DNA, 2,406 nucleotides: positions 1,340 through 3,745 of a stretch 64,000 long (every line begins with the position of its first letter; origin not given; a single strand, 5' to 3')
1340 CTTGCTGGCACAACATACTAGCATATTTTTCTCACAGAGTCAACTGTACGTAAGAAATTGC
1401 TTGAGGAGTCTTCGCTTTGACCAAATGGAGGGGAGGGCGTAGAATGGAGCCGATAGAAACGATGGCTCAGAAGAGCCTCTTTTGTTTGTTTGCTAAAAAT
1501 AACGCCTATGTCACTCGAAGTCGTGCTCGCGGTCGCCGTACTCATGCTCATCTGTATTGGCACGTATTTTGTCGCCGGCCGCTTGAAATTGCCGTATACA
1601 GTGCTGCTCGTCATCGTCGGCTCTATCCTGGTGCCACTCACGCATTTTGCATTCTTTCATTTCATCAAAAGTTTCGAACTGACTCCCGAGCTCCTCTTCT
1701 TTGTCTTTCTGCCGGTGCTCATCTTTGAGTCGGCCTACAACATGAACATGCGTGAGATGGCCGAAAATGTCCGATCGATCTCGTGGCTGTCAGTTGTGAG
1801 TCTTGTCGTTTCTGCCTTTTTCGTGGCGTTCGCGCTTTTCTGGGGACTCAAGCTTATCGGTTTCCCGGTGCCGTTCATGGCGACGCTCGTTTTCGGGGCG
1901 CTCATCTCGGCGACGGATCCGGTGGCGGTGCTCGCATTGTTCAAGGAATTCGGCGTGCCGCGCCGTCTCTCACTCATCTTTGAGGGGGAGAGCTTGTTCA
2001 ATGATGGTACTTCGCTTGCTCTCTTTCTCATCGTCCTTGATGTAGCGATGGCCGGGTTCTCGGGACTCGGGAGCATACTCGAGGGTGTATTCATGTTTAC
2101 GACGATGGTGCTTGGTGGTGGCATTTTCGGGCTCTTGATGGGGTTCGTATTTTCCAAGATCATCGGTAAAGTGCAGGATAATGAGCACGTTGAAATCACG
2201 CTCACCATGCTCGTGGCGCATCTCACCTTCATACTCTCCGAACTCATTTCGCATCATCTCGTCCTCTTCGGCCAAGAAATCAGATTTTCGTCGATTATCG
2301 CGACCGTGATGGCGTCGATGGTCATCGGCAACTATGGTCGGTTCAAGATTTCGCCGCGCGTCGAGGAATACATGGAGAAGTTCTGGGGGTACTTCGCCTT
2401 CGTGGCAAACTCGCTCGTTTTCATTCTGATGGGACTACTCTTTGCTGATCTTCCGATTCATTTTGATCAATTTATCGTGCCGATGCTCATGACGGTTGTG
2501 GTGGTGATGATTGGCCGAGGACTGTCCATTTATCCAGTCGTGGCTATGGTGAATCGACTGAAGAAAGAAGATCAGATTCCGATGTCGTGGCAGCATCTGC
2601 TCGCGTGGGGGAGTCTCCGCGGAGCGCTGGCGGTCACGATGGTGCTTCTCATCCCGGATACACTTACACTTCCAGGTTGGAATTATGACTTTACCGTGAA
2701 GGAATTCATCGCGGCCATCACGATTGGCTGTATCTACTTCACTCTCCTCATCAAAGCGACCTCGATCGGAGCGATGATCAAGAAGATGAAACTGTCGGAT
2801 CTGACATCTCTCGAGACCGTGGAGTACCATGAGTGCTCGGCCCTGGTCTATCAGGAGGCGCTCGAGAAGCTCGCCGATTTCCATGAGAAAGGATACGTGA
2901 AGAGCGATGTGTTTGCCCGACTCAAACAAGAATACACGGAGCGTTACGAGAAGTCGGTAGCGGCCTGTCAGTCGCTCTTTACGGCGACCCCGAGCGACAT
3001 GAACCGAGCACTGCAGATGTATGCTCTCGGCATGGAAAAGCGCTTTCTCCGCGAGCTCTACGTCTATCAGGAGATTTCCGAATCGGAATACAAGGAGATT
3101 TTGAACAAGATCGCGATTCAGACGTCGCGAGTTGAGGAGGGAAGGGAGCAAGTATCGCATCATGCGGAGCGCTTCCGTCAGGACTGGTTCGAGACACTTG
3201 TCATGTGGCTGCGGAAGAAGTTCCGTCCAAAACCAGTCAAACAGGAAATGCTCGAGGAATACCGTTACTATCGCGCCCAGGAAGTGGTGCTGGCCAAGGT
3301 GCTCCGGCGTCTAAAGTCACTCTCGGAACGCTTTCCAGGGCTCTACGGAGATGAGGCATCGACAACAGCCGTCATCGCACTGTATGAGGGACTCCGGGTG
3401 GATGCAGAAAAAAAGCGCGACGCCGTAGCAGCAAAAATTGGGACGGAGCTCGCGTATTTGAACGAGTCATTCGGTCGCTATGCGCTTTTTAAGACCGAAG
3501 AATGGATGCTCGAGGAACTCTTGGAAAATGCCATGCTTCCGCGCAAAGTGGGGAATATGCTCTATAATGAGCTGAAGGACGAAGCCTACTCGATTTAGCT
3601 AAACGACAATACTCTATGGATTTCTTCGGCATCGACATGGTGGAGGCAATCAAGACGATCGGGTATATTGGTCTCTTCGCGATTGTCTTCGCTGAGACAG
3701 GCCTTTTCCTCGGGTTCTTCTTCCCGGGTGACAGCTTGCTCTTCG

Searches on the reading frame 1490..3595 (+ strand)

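Call 74: search_protein_families(library=pfam, proteins=[window:1490-3595:+], max_evalue=0.00001)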
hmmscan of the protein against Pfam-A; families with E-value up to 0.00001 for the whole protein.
window:1490-3595:+ (702 aa): 1 family
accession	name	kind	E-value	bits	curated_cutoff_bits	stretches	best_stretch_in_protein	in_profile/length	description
PF00999.27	Na_H_Exchanger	-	3.4e-53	181.3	26.2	1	19-431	2-374/375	Sodium/hydrogen exchanger, transmembrane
